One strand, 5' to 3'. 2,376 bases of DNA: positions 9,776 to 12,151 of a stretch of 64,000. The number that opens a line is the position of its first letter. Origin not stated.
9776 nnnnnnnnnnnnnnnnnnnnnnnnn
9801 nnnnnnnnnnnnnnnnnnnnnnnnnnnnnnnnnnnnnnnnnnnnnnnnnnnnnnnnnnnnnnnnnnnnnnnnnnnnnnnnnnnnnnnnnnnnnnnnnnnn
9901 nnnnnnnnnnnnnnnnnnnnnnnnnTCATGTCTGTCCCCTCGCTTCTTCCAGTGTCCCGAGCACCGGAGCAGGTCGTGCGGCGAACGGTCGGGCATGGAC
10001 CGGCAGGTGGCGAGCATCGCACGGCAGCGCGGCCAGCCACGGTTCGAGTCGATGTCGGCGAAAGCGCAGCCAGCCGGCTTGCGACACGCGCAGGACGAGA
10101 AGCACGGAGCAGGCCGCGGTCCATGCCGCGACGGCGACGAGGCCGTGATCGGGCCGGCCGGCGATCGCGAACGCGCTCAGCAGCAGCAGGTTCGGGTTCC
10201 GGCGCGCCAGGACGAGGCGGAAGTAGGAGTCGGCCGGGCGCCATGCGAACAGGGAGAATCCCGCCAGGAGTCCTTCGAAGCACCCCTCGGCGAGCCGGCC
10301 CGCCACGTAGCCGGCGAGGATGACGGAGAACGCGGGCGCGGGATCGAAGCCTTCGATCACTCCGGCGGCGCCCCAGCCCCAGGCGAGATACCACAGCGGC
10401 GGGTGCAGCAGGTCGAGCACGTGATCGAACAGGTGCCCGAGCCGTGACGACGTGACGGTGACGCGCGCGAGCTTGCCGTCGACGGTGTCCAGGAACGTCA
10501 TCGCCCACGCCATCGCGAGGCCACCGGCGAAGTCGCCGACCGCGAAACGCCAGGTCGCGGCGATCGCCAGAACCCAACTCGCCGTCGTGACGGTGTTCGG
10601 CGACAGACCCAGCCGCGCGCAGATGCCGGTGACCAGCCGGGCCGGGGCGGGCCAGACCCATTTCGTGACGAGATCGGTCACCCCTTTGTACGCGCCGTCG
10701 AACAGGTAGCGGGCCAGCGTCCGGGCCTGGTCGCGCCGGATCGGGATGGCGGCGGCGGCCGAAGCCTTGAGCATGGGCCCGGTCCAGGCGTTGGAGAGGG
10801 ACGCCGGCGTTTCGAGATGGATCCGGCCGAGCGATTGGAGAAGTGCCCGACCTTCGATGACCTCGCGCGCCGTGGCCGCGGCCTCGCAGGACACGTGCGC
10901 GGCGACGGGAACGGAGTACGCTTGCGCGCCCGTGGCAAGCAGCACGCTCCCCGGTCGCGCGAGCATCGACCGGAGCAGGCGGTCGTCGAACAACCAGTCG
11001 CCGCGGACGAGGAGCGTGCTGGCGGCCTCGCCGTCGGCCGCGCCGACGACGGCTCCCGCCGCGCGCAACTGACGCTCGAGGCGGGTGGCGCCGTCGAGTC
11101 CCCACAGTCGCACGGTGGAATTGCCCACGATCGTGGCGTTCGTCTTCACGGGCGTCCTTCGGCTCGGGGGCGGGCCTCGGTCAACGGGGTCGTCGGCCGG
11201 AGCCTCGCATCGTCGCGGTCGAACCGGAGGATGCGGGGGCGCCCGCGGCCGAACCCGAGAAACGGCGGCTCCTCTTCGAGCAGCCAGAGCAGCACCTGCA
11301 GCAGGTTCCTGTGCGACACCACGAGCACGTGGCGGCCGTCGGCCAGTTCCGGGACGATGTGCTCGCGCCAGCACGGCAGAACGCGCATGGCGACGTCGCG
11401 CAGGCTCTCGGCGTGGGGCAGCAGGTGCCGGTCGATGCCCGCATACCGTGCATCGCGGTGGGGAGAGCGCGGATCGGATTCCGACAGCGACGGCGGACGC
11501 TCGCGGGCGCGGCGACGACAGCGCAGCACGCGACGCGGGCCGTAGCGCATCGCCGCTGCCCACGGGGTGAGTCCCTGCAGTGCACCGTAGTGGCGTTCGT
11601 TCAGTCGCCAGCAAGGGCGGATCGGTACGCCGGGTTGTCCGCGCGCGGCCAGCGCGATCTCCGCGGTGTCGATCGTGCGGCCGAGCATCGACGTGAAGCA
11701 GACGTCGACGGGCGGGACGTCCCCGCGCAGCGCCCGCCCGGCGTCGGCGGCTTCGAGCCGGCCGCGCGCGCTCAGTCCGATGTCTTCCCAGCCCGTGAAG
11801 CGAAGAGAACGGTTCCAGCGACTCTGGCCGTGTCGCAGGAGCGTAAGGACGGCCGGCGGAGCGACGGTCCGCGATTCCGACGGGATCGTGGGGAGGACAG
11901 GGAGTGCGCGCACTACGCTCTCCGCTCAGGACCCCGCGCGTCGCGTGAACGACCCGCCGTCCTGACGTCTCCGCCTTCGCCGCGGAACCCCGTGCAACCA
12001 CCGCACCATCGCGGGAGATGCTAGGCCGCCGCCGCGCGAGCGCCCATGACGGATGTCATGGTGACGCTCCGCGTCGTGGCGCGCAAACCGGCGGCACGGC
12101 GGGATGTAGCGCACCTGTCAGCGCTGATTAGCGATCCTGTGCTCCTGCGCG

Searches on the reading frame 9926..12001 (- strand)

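Call 16: search_protein_families(library=pfam, proteins=[window:9926-12001:-], max_evalue=0.001)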
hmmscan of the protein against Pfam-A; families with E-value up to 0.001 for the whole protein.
window:9926-12001:- (691 aa): 1 family
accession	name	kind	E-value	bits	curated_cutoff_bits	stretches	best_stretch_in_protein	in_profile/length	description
PF01066.26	CDP-OH_P_transf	-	9.4e-08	33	22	1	467-532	3-69/152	CDP-alcohol phosphatidyltransferase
